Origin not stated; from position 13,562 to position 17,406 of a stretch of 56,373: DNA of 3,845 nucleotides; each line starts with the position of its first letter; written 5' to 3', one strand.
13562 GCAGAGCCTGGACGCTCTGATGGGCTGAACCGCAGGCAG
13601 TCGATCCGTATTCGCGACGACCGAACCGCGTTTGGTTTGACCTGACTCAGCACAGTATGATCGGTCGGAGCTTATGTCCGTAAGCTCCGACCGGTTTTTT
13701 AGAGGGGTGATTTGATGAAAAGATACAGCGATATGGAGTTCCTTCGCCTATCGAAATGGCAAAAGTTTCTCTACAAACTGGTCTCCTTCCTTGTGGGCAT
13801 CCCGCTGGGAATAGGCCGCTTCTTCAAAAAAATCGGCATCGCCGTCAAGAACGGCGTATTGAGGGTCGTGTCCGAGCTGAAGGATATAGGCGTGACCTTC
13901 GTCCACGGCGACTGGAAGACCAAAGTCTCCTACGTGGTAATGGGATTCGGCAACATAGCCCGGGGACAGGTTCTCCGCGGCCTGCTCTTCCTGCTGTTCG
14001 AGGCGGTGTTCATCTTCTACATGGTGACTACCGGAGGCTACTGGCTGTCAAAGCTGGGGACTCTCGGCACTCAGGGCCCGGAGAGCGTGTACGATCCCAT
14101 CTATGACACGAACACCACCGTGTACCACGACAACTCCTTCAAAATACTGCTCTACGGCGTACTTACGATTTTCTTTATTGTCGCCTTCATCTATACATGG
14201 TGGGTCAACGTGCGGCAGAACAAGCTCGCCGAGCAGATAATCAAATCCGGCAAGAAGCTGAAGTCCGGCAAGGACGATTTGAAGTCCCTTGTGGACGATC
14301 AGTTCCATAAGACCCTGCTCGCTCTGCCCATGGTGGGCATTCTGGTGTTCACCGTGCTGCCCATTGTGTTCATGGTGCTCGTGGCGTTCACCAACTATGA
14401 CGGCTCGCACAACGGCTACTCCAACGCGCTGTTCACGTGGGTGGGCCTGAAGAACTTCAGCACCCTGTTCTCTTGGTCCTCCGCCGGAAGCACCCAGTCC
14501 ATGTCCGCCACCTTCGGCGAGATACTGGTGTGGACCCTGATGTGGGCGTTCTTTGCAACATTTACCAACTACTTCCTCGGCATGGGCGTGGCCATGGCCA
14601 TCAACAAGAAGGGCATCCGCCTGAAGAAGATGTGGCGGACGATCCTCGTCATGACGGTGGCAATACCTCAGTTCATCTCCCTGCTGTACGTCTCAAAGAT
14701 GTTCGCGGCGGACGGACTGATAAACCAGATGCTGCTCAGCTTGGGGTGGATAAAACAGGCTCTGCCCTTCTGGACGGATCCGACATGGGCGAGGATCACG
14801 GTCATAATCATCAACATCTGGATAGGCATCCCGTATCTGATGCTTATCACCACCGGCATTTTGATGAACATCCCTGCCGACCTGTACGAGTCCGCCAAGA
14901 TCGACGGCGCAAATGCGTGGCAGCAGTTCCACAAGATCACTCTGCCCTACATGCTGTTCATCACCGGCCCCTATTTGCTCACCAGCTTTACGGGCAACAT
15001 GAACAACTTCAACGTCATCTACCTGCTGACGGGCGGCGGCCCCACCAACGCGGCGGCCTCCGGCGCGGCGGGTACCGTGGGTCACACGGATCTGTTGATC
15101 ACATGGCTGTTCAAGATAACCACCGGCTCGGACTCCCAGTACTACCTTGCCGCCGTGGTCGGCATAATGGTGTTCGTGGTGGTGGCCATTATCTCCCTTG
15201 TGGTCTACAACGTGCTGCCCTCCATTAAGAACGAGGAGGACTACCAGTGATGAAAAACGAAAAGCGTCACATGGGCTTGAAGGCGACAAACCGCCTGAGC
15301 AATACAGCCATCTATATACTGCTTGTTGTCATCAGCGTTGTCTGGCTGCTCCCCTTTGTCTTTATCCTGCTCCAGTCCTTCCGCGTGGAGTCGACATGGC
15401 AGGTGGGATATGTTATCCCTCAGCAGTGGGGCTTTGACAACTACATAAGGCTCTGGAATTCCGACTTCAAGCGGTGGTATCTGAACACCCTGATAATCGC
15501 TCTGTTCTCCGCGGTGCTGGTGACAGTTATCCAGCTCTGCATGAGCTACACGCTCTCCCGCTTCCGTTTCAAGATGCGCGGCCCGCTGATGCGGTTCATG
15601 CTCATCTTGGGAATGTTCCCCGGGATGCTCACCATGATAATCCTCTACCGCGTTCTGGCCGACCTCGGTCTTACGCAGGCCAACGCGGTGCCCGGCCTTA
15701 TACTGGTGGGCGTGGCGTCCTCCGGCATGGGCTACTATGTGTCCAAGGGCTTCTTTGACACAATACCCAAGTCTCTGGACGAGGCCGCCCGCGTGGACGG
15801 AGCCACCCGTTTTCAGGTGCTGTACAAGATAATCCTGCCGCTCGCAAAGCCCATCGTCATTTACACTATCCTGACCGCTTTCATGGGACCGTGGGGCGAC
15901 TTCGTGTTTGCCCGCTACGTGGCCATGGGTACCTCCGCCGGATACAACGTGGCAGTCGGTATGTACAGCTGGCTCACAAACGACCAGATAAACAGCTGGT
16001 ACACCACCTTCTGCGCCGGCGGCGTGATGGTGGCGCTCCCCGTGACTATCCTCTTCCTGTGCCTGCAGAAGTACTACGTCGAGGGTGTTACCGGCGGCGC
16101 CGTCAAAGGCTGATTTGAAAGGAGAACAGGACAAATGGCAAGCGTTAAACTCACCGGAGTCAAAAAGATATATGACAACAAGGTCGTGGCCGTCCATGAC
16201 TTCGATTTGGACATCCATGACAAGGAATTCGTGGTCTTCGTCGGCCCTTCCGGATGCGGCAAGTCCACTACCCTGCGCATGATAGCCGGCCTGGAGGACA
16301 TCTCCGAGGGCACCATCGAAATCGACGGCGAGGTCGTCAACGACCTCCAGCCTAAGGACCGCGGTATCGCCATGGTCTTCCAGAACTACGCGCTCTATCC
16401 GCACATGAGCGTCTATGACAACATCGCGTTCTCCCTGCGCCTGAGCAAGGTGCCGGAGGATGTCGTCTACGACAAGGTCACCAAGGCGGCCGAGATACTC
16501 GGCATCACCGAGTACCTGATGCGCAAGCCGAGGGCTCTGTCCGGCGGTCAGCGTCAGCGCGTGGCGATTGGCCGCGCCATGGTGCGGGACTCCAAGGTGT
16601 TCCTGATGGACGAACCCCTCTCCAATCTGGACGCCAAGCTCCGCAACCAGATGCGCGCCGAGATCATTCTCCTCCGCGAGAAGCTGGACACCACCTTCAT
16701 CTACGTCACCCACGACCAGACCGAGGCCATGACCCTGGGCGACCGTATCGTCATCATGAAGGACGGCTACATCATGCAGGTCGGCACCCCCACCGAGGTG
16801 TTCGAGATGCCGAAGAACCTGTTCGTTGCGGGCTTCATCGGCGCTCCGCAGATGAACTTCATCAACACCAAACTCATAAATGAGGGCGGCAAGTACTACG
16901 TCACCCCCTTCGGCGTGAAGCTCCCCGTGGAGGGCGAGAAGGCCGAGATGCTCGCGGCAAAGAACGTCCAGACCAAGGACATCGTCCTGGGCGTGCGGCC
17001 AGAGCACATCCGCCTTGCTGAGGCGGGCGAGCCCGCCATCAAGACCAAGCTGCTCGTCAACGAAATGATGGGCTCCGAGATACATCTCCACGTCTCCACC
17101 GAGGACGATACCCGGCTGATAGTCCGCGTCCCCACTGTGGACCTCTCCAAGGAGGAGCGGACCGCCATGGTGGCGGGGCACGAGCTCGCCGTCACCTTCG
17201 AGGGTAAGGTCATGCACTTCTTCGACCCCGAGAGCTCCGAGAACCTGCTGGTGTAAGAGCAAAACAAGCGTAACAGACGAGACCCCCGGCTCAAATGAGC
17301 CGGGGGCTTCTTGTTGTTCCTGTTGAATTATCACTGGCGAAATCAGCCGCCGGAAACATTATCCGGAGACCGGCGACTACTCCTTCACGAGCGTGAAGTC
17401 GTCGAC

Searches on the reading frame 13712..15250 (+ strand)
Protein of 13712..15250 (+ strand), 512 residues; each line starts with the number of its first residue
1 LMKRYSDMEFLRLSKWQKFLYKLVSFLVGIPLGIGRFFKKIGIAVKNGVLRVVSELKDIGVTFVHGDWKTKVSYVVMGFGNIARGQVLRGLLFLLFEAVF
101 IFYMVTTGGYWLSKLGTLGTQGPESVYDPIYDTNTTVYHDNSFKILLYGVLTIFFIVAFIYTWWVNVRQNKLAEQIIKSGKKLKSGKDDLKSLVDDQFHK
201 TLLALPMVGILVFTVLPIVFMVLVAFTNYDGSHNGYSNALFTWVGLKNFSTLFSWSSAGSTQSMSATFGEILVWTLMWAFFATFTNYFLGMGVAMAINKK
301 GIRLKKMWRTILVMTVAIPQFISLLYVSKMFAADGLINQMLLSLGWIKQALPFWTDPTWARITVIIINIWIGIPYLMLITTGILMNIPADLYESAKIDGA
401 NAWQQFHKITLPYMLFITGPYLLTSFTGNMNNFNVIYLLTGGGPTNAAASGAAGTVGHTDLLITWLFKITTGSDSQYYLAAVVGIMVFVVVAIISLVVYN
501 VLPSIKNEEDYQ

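Call 12: search_protein_families(library=pfam, proteins=[window:13712-15250:+], max_evalue=0.001)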
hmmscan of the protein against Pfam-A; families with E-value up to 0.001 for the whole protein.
window:13712-15250:+ (512 aa): 1 family
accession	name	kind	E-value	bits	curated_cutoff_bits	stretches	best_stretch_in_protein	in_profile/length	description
PF00528.27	BPD_transp_1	-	6.5e-19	68.8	26.4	1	290-505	3-182/184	Binding-protein-dependent transport system inner membrane component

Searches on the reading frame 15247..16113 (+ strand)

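Call 89: search_protein_families(library=pfam, proteins=[window:15247-16113:+], max_evalue=0.01)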
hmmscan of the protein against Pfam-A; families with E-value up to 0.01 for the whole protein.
window:15247-16113:+ (288 aa): 1 family
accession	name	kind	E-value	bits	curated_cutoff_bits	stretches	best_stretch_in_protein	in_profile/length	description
PF00528.27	BPD_transp_1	-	3.9e-22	79.3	26.4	1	105-276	11-177/184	Binding-protein-dependent transport system inner membrane component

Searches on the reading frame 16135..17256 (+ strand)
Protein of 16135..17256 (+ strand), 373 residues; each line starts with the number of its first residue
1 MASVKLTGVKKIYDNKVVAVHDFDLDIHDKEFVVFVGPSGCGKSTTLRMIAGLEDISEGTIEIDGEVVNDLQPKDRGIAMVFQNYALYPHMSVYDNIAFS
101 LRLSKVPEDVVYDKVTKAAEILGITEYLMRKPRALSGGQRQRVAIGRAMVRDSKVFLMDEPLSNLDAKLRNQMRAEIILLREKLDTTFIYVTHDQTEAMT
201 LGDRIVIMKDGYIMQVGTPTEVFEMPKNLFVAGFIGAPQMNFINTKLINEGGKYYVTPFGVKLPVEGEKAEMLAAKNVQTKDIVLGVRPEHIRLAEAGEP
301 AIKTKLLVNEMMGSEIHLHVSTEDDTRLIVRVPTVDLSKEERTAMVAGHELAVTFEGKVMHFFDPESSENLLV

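Call 51: search_protein_families(library=pfam, proteins=[window:16135-17256:+], max_evalue=0.001)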
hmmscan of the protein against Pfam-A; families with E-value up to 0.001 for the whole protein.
window:16135-17256:+ (373 aa): 5 families
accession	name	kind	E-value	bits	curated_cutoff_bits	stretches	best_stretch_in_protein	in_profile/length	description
PF00005.33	ABC_tran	-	5.3e-32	111.7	25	1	21-162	2-136/137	ABC transporter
PF17912.7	OB_MalK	-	2.3e-13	51.2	27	1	236-292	1-53/53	MalK OB fold domain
PF08402.16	TOBE_2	-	8.1e-09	35.9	21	1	285-363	1-76/76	TOBE domain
PF02463.25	SMC_N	-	0.00012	22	40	0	29-199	23-203/220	RecF/RecN/SMC N terminal domain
PF13304.12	AAA_21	-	0.00035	21.2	27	0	32-65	1-26/304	AAA domain, putative AbiEii toxin, Type IV TA system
